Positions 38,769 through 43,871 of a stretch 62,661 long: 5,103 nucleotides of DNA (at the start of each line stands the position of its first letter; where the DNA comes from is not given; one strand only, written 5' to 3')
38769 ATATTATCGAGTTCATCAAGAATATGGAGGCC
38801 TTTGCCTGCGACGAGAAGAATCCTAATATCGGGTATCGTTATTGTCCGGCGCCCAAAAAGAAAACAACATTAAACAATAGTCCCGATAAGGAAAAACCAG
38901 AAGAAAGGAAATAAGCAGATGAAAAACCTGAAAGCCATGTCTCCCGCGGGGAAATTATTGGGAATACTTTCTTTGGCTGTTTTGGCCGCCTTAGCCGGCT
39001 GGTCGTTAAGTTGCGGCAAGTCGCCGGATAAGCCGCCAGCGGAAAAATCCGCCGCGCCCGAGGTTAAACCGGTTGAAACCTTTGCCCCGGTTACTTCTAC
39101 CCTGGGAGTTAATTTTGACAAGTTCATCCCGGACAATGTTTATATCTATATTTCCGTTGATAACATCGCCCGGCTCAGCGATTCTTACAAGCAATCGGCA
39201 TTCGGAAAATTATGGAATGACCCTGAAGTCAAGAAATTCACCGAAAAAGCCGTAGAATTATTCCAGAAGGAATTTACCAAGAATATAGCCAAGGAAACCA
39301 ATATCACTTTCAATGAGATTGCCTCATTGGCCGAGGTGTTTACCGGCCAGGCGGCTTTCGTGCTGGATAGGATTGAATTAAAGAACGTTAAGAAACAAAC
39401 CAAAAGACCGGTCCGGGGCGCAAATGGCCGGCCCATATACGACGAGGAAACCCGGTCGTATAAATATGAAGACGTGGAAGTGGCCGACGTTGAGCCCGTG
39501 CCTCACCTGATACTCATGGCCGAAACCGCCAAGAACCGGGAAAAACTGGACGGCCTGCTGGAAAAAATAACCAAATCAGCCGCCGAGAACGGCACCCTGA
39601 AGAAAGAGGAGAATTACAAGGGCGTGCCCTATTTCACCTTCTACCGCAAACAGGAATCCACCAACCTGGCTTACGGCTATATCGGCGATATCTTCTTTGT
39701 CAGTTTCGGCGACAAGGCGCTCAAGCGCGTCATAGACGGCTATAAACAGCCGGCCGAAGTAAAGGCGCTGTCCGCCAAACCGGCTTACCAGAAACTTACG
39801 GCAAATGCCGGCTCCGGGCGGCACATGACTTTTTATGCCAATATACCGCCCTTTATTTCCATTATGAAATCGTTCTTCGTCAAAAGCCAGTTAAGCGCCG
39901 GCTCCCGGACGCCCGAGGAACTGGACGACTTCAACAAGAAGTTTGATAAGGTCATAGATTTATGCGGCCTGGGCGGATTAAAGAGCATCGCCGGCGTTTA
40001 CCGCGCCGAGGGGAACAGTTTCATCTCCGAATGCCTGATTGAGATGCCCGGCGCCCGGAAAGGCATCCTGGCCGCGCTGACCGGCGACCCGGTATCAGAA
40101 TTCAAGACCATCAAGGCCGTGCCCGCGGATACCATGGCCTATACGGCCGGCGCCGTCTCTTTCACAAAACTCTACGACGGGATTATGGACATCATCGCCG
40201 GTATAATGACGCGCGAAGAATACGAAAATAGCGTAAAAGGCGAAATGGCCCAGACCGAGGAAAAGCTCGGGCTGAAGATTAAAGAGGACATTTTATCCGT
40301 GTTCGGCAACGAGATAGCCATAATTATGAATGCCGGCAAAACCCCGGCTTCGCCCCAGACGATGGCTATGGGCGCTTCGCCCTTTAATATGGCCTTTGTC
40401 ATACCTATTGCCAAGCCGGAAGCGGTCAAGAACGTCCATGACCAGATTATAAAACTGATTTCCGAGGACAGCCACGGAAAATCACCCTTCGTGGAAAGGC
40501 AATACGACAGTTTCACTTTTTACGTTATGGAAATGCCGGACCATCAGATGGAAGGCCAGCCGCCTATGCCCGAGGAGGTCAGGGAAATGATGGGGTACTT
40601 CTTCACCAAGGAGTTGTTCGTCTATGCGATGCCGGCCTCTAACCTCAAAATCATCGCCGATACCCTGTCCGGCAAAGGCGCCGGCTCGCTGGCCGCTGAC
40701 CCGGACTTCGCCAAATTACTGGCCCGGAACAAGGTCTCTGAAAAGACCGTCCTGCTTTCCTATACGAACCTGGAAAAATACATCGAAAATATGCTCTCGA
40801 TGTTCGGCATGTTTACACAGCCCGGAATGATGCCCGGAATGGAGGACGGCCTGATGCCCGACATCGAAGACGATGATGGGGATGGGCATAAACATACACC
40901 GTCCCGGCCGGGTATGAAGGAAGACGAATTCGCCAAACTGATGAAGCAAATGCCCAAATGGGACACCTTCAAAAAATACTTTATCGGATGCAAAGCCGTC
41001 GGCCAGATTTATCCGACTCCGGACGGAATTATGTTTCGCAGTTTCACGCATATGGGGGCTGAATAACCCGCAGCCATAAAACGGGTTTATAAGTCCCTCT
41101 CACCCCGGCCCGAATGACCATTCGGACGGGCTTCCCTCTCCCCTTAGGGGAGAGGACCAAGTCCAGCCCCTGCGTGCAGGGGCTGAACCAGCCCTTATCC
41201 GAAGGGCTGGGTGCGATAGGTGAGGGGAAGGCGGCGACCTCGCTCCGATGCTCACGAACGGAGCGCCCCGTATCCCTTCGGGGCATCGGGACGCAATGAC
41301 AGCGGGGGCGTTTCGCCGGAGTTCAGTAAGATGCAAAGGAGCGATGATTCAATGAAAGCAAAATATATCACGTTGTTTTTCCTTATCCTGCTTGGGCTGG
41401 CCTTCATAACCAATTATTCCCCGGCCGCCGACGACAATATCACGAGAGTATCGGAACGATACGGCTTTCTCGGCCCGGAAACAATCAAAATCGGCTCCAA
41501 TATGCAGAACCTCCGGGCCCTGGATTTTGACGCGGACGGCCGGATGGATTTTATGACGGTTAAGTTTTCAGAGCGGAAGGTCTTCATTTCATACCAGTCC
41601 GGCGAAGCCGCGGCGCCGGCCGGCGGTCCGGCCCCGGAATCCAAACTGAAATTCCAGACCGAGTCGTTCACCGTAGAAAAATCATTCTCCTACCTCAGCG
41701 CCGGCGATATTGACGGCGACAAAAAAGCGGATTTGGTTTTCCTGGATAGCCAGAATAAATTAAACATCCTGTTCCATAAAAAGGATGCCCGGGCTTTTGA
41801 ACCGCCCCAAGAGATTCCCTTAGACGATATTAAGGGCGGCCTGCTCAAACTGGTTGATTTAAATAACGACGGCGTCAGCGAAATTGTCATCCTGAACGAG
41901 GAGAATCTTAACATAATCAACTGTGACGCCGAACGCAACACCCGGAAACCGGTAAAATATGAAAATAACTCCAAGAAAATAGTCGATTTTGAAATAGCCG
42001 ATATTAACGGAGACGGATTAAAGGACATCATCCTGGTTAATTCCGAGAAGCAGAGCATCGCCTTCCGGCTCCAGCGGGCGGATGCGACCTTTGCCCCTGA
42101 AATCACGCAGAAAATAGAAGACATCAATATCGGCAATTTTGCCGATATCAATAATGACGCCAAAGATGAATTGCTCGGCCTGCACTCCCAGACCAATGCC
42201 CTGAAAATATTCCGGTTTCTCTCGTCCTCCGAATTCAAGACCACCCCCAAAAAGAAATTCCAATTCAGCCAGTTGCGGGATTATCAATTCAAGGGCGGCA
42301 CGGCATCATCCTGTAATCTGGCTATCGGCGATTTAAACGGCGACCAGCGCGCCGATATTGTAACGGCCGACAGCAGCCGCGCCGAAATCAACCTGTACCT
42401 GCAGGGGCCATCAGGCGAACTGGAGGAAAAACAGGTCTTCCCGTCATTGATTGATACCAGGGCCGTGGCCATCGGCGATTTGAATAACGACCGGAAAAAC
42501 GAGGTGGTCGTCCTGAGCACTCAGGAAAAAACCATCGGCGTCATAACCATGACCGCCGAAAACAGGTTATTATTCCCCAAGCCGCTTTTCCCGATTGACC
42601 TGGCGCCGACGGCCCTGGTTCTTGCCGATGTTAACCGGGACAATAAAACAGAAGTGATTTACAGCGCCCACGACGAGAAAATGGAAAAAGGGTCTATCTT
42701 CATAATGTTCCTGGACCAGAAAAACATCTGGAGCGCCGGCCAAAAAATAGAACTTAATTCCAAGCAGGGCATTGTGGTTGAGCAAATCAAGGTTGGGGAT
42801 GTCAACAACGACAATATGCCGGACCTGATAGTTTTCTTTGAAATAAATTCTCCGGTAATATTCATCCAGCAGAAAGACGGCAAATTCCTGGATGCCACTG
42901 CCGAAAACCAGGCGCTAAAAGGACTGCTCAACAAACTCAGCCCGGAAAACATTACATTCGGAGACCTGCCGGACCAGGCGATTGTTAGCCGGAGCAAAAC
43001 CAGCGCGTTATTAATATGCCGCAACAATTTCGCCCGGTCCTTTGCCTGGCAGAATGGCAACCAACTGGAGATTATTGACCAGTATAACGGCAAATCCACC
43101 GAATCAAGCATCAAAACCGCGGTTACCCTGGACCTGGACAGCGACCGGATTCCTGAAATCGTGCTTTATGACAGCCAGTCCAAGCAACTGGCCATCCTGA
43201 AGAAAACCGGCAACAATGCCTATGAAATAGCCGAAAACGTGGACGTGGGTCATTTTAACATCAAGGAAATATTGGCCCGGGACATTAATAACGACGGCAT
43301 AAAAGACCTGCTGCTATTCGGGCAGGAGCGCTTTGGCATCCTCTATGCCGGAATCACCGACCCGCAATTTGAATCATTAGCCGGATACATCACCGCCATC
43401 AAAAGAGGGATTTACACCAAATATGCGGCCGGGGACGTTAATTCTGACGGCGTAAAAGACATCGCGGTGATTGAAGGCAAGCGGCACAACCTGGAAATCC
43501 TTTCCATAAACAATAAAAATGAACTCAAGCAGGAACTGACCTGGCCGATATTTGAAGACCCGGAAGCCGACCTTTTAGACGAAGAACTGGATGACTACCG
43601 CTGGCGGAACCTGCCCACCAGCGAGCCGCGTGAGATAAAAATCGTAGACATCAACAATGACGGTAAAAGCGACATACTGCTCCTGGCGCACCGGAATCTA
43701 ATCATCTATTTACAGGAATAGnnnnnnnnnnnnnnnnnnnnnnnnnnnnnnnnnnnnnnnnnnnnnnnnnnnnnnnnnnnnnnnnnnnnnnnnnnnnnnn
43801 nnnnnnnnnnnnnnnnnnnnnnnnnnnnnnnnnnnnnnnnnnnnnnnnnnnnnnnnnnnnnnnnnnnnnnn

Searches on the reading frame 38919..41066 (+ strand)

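Call 6: search_protein_families(library=pfam, proteins=[window:38919-41066:+], max_evalue=0.01)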
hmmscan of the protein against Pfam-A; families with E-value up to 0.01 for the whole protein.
window:38919-41066:+ (715 aa): 2 families
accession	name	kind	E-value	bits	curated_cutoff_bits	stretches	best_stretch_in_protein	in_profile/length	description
PF11832.13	DUF3352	-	2.8e-10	39.9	26.8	1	198-312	125-236/536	Protein of unknown function (DUF3352)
PF01343.23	Peptidase_S49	-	0.00083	19.8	24.9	1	87-148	67-130/154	Peptidase family S49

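Call 13: search_protein_families(library=padloc, proteins=[window:38919-41066:+], max_evalue=0.01)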
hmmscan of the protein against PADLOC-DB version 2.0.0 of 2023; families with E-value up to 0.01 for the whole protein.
window:38919-41066:+ (715 aa): 0 families

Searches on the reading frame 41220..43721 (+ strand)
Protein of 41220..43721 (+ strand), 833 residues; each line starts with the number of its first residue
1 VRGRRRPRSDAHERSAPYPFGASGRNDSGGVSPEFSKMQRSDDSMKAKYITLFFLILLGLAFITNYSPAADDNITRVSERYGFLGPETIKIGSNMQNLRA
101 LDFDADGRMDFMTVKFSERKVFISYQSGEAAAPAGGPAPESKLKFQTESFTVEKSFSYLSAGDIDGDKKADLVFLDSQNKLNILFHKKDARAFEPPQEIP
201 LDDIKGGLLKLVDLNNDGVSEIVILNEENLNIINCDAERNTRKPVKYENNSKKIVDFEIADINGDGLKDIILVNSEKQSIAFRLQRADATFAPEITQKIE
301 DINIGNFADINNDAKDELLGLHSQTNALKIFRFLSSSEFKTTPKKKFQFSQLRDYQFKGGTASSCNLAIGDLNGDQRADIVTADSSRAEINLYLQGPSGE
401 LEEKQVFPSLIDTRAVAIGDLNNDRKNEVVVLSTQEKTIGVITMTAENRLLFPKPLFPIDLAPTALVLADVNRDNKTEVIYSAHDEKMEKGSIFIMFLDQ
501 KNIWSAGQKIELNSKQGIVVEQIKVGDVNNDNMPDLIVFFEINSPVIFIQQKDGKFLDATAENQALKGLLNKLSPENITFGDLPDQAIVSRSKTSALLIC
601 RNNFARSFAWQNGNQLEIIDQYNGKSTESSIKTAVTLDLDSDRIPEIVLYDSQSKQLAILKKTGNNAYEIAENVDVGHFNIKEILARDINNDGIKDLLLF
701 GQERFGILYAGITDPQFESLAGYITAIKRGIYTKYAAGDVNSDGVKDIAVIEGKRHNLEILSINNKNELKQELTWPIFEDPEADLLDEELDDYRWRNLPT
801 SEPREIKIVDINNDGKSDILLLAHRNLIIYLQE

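Call 6: search_protein_families(library=pfam, proteins=[window:41220-43721:+], max_evalue=0.01)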
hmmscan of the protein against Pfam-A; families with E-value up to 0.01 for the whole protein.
window:41220-43721:+ (833 aa): 8 families
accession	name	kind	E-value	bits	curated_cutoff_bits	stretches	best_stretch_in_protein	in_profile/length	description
PF13517.12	FG-GAP_3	-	6e-52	174.5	26.9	7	371-431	1-61/61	FG-GAP-like repeat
PF01839.29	FG-GAP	-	1.7e-23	82.4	22.1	0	159-173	5-19/37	FG-GAP repeat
PF12256.14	TcdB_toxin_midN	-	2.7e-10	40.3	24.8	0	242-305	14-80/181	Insecticide toxin TcdB middle/N-terminal region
PF23727.1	Beta-prop_FAM234A_B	-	5.8e-08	32.1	26.4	0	502-555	112-165/467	FAM234A/B beta-propeller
PF16743.10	PliI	-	5.2e-07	29.8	27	0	514-541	54-80/123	Periplasmic lysozyme inhibitor of I-type lysozyme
PF15907.11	Itfg2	-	6.2e-06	26.1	27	0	210-286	32-107/330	Integrin-alpha FG-GAP repeat-containing protein 2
PF14781.12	BBS2_N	-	1e-05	25.8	26.3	0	106-181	6-81/107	Ciliary BBSome complex subunit 2, N-terminal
PF23167.1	DUF7057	-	0.0072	16.8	27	0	259-285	46-72/130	Domain of unknown function (DUF7057)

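Call 13: search_protein_families(library=padloc, proteins=[window:41220-43721:+], max_evalue=0.01)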
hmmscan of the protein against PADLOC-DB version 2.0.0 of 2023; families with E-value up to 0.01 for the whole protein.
window:41220-43721:+ (833 aa): 0 families
